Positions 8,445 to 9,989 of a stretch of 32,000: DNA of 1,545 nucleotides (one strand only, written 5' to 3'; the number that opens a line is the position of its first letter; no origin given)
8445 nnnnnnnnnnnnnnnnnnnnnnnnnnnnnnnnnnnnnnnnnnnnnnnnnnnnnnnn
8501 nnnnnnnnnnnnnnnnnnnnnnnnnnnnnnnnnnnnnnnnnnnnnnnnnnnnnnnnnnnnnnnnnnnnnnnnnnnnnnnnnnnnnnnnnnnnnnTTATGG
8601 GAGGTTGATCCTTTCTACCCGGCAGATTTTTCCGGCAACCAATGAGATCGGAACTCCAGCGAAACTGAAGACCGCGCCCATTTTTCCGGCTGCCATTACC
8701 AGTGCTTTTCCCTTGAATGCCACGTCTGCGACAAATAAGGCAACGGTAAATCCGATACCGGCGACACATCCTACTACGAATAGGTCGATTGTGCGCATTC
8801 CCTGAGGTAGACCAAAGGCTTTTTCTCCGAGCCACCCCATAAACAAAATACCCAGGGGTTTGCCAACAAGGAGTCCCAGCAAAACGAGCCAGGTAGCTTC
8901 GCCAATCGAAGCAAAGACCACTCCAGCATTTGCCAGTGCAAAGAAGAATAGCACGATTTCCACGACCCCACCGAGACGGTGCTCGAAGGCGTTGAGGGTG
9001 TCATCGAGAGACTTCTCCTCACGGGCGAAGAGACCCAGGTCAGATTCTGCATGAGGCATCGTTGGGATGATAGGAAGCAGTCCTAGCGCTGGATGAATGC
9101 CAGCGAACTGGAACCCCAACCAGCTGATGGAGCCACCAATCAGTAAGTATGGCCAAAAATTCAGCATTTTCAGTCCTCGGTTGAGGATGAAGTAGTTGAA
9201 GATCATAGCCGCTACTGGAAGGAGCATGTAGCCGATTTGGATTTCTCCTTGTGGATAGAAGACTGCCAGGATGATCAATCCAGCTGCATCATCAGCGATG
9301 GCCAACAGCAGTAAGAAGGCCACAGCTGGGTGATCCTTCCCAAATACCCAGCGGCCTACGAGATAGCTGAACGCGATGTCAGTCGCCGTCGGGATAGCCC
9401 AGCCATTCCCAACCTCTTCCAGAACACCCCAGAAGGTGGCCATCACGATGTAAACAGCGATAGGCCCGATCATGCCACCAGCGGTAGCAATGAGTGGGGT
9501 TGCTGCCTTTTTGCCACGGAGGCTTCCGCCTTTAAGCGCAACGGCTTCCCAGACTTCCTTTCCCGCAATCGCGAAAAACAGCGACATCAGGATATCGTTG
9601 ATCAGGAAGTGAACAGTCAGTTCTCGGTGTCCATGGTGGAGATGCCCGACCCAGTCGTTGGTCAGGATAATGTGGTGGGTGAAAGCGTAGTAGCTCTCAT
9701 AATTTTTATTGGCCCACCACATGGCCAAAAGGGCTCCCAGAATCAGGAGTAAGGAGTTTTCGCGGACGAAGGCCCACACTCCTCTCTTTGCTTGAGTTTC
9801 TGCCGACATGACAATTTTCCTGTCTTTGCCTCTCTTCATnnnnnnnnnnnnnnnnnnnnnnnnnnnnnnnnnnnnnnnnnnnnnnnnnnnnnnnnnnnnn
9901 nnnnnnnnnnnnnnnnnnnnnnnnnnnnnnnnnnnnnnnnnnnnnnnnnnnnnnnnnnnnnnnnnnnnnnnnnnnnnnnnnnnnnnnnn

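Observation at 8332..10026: GC-rich 1.7-kb nhaA cassette bracketed by a perfect 14-bp inverted repeat between convergent host genes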

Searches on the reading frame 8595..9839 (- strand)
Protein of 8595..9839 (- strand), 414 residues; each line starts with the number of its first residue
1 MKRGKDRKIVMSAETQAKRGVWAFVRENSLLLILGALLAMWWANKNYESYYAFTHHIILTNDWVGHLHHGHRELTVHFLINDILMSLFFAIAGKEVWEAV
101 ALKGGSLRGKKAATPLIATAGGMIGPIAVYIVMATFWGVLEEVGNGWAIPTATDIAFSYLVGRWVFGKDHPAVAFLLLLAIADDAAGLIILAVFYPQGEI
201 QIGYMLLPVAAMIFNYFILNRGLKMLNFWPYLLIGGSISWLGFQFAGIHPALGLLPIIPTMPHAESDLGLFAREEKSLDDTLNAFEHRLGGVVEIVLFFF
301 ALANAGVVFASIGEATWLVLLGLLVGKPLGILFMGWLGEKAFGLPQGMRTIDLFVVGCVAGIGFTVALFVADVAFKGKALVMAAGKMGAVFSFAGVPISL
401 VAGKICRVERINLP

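Call 9: search_protein_families(library=pfam, proteins=[window:8595-9839:-], max_evalue=0.01)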
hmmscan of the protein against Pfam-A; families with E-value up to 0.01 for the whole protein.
window:8595-9839:- (414 aa): 1 family
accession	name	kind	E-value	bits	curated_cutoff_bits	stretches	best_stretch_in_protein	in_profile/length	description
PF06965.17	Na_H_antiport_1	-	2.2e-58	198.4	23.5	1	28-391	10-361/374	Na+/H+ antiporter 1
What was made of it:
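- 8595..9809 (-): nhaA, Na+/H+ antiporter, 404 aa plus stop. The probable start is ATG 9809, preceded by AGGAAA. The mechanical ORF extends to ATG 9839. Pfam PF06965, E = 2e-58 (call 9).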

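Call 10: find_homologous_proteins(query=window:8595-9839:-)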
Query window:8595-9839:- (414 aa): 7918 proteins with E <= 0.001 among 8000 candidates; the best 120 are listed.
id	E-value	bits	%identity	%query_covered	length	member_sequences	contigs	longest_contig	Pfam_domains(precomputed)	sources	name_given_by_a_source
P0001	6.2e-271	917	100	100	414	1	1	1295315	PF06965.18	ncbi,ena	-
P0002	7.9e-179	613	69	96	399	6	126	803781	PF06965.18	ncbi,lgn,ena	-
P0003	3.8e-172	591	69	94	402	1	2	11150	PF06965.18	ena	-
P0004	7.8e-148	511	62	95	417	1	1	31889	PF06965.18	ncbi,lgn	-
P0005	5.6e-144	498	62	94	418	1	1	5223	PF06965.18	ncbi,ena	-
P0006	6.3e-143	495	61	94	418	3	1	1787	PF06965.18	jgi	jgi:NhaA family Na+:H+ antiporter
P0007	1.3e-142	494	61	94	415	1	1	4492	PF06965.18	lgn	-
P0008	1.0e-141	491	60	95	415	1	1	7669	PF06965.18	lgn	-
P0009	2.1e-141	490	60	95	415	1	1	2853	PF06965.18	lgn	-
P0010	2.9e-141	489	60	95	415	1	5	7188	PF06965.18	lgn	-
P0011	6.5e-141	488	61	94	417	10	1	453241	PF06965.18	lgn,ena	-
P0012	8.4e-141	488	60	94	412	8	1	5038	PF06965.18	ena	-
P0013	1.4e-140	487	60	95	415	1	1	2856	PF06965.18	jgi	-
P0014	4.1e-140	486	59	95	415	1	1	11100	PF06965.18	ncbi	-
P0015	4.3e-140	485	60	95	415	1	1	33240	PF06965.18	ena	-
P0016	5.0e-140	485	60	95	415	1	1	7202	PF06965.18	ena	-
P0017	5.2e-140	485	60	95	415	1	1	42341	PF06965.18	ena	-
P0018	5.3e-140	485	59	94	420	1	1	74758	PF06965.18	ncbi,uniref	ncbi:Na+/H+ antiporter NhaA [Rhodovulum sp. DZ06]|uniref:Na+/H+ antiporter NhaA n=1 Tax=Rhodovulum s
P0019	5.6e-140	485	59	95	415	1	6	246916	PF06965.18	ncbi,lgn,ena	ncbi:MAG: Na+/H+ antiporter NhaA [Paracoccaceae bacterium]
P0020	6.8e-140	485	60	95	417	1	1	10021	PF06965.18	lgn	-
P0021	6.8e-140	485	60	95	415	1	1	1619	PF06965.18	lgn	-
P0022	7.6e-140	485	60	95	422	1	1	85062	PF06965.18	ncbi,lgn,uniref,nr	ncbi:Na+/H+ antiporter NhaA [Marivivens donghaensis]|uniref:Na(+)/H(+) antiporter NhaA n=1 Tax=Mariv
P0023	9.4e-140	484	60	95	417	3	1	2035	PF06965.18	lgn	-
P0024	9.5e-140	484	60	95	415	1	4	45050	PF06965.18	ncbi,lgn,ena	-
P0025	9.8e-140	484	60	95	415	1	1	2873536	PF06965.18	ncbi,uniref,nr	ncbi:Na+/H+ antiporter NhaA [Primorskyibacter flagellatus]|uniref:Na(+)/H(+) antiporter NhaA n=1 Tax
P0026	1.1e-139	484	60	95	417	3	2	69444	PF06965.18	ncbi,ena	-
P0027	1.2e-139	484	60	94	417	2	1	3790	PF06965.18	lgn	-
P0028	1.2e-139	484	62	95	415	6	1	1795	PF06965.18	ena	-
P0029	1.2e-139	484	60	94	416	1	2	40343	PF06965.18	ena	-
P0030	1.4e-139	484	60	95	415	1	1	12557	PF06965.18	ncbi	-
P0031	1.5e-139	484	60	95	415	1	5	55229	PF06965.18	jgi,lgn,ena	jgi:NhaA family Na+:H+ antiporter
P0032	1.5e-139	484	60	95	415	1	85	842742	PF06965.18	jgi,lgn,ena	jgi:NhaA family Na+:H+ antiporter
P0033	1.9e-139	483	60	95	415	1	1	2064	PF06965.18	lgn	-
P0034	2.0e-139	483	59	94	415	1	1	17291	PF06965.18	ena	-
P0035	2.2e-139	483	60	95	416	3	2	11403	PF06965.18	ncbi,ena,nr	ncbi:MAG: Na+/H+ antiporter NhaA [Rhodobacteraceae bacterium]|nr:Na+/H+ antiporter NhaA [Paracoccace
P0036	2.2e-139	483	60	95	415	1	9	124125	PF06965.18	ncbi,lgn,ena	-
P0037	2.4e-139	483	60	95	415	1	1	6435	PF06965.18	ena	-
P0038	3.0e-139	483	60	95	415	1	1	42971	PF06965.18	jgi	jgi:NhaA family Na+:H+ antiporter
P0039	3.0e-139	483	59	95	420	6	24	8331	PF06965.18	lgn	-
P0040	3.1e-139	483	59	95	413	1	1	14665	PF06965.18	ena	-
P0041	3.2e-139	483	61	95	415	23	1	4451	PF06965.18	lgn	-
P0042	3.4e-139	483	60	95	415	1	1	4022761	PF06965.18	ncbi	ncbi:Na+/H+ antiporter NhaA [Roseobacteraceae bacterium S113]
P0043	3.8e-139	482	60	95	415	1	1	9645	PF06965.18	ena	-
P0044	4.1e-139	482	60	94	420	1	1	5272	PF06965.18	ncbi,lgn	ncbi:MAG: Na+/H+ antiporter NhaA [Paracoccaceae bacterium]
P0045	5.2e-139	482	60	95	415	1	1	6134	PF06965.18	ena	-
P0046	5.7e-139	482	60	95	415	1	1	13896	PF06965.18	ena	-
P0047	6.0e-139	482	60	95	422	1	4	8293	PF06965.18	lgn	-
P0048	6.5e-139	482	60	95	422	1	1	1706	PF06965.18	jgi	jgi:NhaA family Na+:H+ antiporter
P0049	6.6e-139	482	60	95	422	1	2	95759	PF06965.18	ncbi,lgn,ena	-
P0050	6.7e-139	482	60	95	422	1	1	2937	PF06965.18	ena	-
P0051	7.2e-139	481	60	95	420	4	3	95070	PF06965.18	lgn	-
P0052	7.7e-139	481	59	95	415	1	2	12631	PF06965.18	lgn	-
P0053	8.3e-139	481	61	94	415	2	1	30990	PF06965.18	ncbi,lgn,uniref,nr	ncbi:Na+/H+ antiporter NhaA [Vannielia sp.]|uniref:Na+/H+ antiporter NhaA n=1 Tax=Vannielia sp. TaxI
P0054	9.0e-139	481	61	95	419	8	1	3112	PF06965.18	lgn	-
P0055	9.2e-139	481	59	95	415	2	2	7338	PF06965.18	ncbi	ncbi:MAG: Na+/H+ antiporter NhaA [Paracoccaceae bacterium]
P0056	1.1e-138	481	59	95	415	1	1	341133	PF06965.18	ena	-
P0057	1.1e-138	481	61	94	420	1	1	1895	PF06965.18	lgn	-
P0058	1.1e-138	481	59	95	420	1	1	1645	PF06965.18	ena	-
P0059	1.3e-138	481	61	95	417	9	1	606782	PF06965.18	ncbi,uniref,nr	ncbi:Na+/H+ antiporter NhaA [Defluviimonas sp. WL0002]|uniref:Na(+)/H(+) antiporter NhaA n=1 Tax=Alb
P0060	1.3e-138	481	60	95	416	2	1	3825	PF06965.18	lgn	-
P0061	1.4e-138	481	60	95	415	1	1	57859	PF06965.18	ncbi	-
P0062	1.7e-138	480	59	95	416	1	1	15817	PF06965.18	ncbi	ncbi:MAG: Na+/H+ antiporter NhaA [Pseudomonadota bacterium]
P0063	1.8e-138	480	59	95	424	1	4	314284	PF06965.18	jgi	jgi:NhaA family Na+:H+ antiporter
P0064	2.1e-138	480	60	95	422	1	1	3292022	PF06965.18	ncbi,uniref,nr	ncbi:Na+/H+ antiporter NhaA [Marivivens aquimaris]|uniref:Na+/H+ antiporter NhaA n=1 Tax=Marivivens 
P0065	2.2e-138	480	60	95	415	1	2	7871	PF06965.18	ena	-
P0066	2.3e-138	480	60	94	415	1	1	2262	PF06965.18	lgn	-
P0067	2.4e-138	480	57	95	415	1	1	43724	PF06965.18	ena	-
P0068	2.5e-138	480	59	96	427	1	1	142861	PF06965.18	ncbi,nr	ncbi:MAG: Na+/H+ antiporter NhaA [Neomegalonema sp.]|nr:Na+/H+ antiporter NhaA [Neomegalonema sp.]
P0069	2.6e-138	480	60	95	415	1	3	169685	PF06965.18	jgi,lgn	jgi:NhaA family Na+:H+ antiporter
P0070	2.6e-138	480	61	94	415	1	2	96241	PF06965.18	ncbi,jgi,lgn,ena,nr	ncbi:MAG: Na+/H+ antiporter NhaA [Paracoccaceae bacterium]|jgi:Na+:H+ antiporter, NhaA family|nr:Na+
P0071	3.3e-138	479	60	95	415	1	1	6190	PF06965.18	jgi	-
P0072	3.6e-138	479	60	95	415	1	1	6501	PF06965.18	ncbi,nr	ncbi:MAG: Na+/H+ antiporter NhaA [Rhodobacteraceae bacterium]|nr:Na+/H+ antiporter NhaA [Paracoccace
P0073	3.6e-138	479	60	94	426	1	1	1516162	PF06965.18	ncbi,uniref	ncbi:Na+/H+ antiporter NhaA [Celeribacter arenosi]|uniref:Na(+)/H(+) antiporter NhaA n=1 Tax=Celerib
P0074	3.6e-138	479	58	95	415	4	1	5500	PF06965.18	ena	-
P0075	3.7e-138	479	60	94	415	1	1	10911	PF06965.18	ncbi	ncbi:MAG: Na+/H+ antiporter NhaA [Pseudomonadota bacterium]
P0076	4.0e-138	479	58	96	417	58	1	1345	PF06965.18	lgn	-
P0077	4.6e-138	479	60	95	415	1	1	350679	PF06965.18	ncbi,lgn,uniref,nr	ncbi:Na+/H+ antiporter NhaA [Thalassovita taeanensis]|uniref:Na(+)/H(+) antiporter NhaA n=1 Tax=Thal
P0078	5.3e-138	479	59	95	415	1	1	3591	PF06965.18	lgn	-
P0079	5.5e-138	479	60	94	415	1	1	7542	PF06965.18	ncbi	-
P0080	5.5e-138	479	59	94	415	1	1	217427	PF06965.18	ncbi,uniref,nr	ncbi:Na+/H+ antiporter NhaA [Actibacterium sp. 188UL27-1]|uniref:Na+/H+ antiporter NhaA n=1 Tax=Acti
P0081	5.6e-138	479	59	95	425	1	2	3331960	PF06965.18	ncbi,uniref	ncbi:Na+/H+ antiporter NhaA [Aestuariibius sp. HNIBRBA575]|uniref:Na+/H+ antiporter NhaA n=1 Tax=Aes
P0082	6.1e-138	478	60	94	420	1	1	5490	PF06965.18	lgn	-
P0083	6.4e-138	478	60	94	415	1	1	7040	PF06965.18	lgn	-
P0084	6.7e-138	478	60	94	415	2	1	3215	PF06965.18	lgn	-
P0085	7.5e-138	478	59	95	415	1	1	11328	PF06965.18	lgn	-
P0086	7.7e-138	478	60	95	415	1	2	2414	PF06965.18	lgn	-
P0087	8.1e-138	478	58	94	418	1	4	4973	PF06965.18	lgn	-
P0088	8.2e-138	478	58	95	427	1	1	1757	PF06965.18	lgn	-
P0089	9.1e-138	478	59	95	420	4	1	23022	PF06965.18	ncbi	ncbi:MAG: Na+/H+ antiporter NhaA [Pseudomonadota bacterium]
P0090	9.8e-138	478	59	94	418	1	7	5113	PF06965.18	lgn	-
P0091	1.0e-137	478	59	94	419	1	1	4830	PF06965.18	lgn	-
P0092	1.3e-137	477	59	95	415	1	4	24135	PF06965.18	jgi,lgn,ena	jgi:NhaA family Na+:H+ antiporter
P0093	1.3e-137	477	59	95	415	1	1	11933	PF06965.18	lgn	-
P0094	1.4e-137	477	60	95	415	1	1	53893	PF06965.18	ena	-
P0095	1.5e-137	477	60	95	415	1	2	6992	PF06965.18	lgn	-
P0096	1.6e-137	477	59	95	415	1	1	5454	PF06965.18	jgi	-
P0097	1.6e-137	477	59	95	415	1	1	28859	PF06965.18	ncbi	-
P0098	1.6e-137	477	60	94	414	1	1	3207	PF06965.18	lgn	-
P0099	1.6e-137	477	60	95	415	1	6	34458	PF06965.18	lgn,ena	-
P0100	1.7e-137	477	59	94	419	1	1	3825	PF06965.18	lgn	-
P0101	1.8e-137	477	58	94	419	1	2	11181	PF06965.18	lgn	-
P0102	1.8e-137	477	59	95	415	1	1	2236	PF06965.18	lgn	-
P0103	1.8e-137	477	60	95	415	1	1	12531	PF06965.18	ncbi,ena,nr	ncbi:MAG: Na+/H+ antiporter NhaA [Thalassovita sp.]|nr:Na+/H+ antiporter NhaA [Thalassovita sp.]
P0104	2.0e-137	477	59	94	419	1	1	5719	PF06965.18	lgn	-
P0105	2.0e-137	477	60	94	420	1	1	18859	PF06965.18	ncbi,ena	-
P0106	2.1e-137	477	60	95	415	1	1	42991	PF06965.18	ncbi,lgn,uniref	ncbi:MAG: Na+/H+ antiporter NhaA [Planktotalea sp.]|uniref:Na+/H+ antiporter NhaA n=1 Tax=Planktotal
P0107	2.2e-137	477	59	95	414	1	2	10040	PF06965.18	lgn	-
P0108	2.2e-137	477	60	95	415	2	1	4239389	PF06965.18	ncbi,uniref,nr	ncbi:Na+/H+ antiporter NhaA [Oceanicola sp. 502str15]|uniref:Na+/H+ antiporter NhaA n=1 Tax=Oceanico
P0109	2.2e-137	477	60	95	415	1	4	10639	PF06965.18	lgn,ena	-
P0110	2.4e-137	476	61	94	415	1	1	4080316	PF06965.18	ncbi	ncbi:Na+/H+ antiporter NhaA [Sulfitobacter sp. LCG007]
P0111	2.8e-137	476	59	94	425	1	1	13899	PF06965.18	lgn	-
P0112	3.1e-137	476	60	94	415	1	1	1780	PF06965.18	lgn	-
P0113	3.3e-137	476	58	98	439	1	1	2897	PF06965.18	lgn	-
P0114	3.9e-137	476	59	94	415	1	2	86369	PF06965.18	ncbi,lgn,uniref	ncbi:Na+/H+ antiporter NhaA [Primorskyibacter sp. 2E233]|uniref:Na+/H+ antiporter NhaA n=1 Tax=Primo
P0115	4.3e-137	476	59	95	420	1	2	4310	PF06965.18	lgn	-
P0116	4.6e-137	476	60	95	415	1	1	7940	PF06965.18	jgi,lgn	jgi:NhaA family Na+:H+ antiporter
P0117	4.8e-137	475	59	95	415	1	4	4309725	PF06965.18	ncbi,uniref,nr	ncbi:Na+/H+ antiporter NhaA [Vannielia litorea]|uniref:Na+/H+ antiporter NhaA n=1 Tax=Vannielia TaxI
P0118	5.2e-137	475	57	96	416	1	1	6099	PF06965.18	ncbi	-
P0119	5.6e-137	475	59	95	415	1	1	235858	PF06965.18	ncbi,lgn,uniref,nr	ncbi:sodium/proton antiporter, NhaA family [Shimia gijangensis]|uniref:Na(+)/H(+) antiporter NhaA n=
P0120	5.7e-137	475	60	94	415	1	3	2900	PF06965.18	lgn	-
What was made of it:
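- The contig is 1.295 Mb long (call 10).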

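Call 11: find_encoding_contigs(protein=P0002, flank=6000, max_places=6)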
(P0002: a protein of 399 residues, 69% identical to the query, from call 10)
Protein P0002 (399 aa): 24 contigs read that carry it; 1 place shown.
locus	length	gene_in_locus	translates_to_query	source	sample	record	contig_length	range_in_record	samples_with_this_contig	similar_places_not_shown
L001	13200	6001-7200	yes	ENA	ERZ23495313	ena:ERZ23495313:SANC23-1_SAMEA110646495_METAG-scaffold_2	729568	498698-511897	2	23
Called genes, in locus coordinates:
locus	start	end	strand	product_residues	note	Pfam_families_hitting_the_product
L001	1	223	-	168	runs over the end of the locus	-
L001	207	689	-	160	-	-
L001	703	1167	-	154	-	PF07963:N_methyl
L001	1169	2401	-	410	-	PF28597:T2SSF_N (weak), PF00482:T2SSF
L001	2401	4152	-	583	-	PF05157:MshEN, PF00437:T2SSE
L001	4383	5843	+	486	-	PF08529:NusA_N, PF00575:S1 (weak), PF13184:KH_NusA_1st, PF26594:KH_NusA_2nd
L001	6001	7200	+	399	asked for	PF06965:Na_H_antiport_1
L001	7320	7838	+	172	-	PF00719:Pyrophosphatase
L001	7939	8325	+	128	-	-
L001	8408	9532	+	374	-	PF05697:Trigger_N, PF05698:Trigger_C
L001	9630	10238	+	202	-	PF00574:CLP_protease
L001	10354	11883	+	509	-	PF12072:RNase_Y_N, PF01966:HD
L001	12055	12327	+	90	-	PF00216:Bac_DNA_binding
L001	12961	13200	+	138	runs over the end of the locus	PF00293:NUDIX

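Call 12: find_encoding_contigs(protein=P0003, flank=6000, max_places=4)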
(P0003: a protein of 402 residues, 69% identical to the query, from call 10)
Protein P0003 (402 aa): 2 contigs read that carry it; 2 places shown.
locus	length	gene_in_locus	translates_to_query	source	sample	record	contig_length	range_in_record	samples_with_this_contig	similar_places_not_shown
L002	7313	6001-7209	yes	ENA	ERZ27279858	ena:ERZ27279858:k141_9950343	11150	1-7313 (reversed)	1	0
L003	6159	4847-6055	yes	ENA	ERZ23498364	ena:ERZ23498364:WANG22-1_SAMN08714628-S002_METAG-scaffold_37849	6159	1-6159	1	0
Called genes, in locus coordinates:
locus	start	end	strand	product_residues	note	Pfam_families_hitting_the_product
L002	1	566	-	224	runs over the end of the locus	PF01712:dNK (faint), PF02223:Thymidylate_kin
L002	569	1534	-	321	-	PF00303:Thymidylat_synt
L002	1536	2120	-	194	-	PF22769:DCD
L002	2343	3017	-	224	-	PF01928:CYTH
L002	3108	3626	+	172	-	PF00186:DHFR_1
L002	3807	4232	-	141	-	PF05014:Nuc_deoxyrib_tr (weak)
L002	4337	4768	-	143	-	-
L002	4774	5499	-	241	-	PF01996:F420_ligase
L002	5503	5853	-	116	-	PF02152:FolB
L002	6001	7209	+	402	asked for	PF06965:Na_H_antiport_1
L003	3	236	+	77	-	?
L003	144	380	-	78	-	PF00303:Thymidylat_synt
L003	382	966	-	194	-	PF22769:DCD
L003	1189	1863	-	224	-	PF01928:CYTH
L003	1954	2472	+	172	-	PF00186:DHFR_1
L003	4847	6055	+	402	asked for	PF06965:Na_H_antiport_1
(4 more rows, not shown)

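Call 13: find_encoding_contigs(protein=P0001, flank=3000, max_places=3)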
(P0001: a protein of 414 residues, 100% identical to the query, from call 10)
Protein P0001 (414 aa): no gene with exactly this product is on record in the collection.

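Call 38: find_related_loci(query=A2, collection=genome_contigs, flank=4000)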
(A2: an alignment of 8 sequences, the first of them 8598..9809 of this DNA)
Query A2 (404 aa) in genome_contigs; peptide patterns used: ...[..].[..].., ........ (x = any residue, [..] = any of these).
600 stretches matched a pattern (row limit reached: there are more); 220 encode a relative of the query (tblastn E <= 1e-3); the best 80 are kept; 80 distinct loci.
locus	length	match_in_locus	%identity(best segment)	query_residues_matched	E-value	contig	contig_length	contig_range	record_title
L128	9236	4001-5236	59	11-403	4e-144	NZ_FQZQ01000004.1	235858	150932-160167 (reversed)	Shimia gijangensis strain DSM 100564, whole genome shotgun sequence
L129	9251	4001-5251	58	11-403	1e-143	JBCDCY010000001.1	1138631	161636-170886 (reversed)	MAG: Pseudomonadota bacterium isolate P01_G01_bin.28 k141_1235409_length_1138631_cov_61.5408, whole genome shotgun seque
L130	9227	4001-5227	59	11-400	2e-143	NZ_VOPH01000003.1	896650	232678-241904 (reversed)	Chachezhania sediminis strain CAU 1508 contig3, whole genome shotgun sequence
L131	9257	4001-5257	59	4-403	8e-143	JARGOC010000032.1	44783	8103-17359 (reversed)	MAG: Roseovarius sp. isolate bin_ce_oilr1.024 NODE_692_length_44783_cov_8.559784, whole genome shotgun sequence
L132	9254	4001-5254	58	11-403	2e-142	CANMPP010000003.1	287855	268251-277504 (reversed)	uncultured Pelagimonas sp. isolate 4-2027-3Z.fasta genome assembly, contig: NODE_3, whole genome shotgun sequence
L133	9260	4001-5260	57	11-400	6e-142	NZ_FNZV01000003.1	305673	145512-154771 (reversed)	Pacificibacter marinus strain DSM 25228, whole genome shotgun sequence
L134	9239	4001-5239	57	6-402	6e-142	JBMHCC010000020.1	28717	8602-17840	MAG: Candidatus Puniceispirillaceae bacterium isolate STO1_bin.133 c_000000000020, whole genome shotgun sequence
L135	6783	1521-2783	58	4-400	1e-141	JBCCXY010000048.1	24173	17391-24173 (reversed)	MAG: Pseudomonadota bacterium isolate P01_F01_bin.138 k141_2529441_length_24173_cov_10.9973, whole genome shotgun sequen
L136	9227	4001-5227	54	11-402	1e-141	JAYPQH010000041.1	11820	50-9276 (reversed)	MAG: Alphaproteobacteria bacterium isolate SD3109_NP_concoct_bins.tsv.235 unbinned_328, whole genome shotgun sequence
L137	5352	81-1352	58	2-402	1e-141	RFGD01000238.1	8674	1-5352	MAG: Alphaproteobacteria bacterium isolate J015 k99_275002, whole genome shotgun sequence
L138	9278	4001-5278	57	2-403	1e-141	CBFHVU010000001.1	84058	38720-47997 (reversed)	MAG: uncultured Rhodobacteraceae bacterium isolate Co_bin_275_indper genome assembly, contig: Co_bin_275_indper_c1, whol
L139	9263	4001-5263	58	11-400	1e-141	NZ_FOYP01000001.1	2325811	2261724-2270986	Yoonia tamlensis strain DSM 26879, whole genome shotgun sequence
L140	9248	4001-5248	57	11-402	1e-139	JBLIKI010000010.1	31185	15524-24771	MAG: Paracoccaceae bacterium isolate 3300054695_135 Ga0535665_0001216, whole genome shotgun sequence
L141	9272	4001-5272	58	11-403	3e-139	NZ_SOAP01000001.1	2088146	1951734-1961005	Pelagimonas phthalicica strain DSM 26923 Ga0180970_101, whole genome shotgun sequence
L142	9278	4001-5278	57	1-403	3e-139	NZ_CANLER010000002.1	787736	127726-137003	Uncultured Roseovarius sp. isolate 2-342.fasta NODE_2, whole genome shotgun sequence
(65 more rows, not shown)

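Call 60: list_cluster_members(proteins=[P0001, P0002, P0121, P0129])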
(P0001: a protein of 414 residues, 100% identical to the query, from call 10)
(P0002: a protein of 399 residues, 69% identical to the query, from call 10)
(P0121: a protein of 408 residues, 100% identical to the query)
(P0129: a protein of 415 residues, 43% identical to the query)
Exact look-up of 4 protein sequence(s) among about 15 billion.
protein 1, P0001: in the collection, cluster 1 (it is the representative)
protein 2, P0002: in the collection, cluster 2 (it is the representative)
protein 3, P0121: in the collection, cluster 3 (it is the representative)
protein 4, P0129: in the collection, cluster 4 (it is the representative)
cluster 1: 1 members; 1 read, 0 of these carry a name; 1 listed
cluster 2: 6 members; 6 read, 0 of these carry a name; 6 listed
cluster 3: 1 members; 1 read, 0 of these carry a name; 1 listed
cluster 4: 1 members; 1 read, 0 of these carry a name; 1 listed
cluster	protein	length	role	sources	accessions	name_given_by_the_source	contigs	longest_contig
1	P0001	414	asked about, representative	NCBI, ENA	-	-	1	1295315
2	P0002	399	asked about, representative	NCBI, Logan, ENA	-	-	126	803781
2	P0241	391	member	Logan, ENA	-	-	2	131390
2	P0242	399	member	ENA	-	-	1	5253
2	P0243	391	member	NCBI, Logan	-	-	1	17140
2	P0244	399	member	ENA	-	-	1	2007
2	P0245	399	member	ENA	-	-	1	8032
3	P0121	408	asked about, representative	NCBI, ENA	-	-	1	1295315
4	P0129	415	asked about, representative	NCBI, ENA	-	-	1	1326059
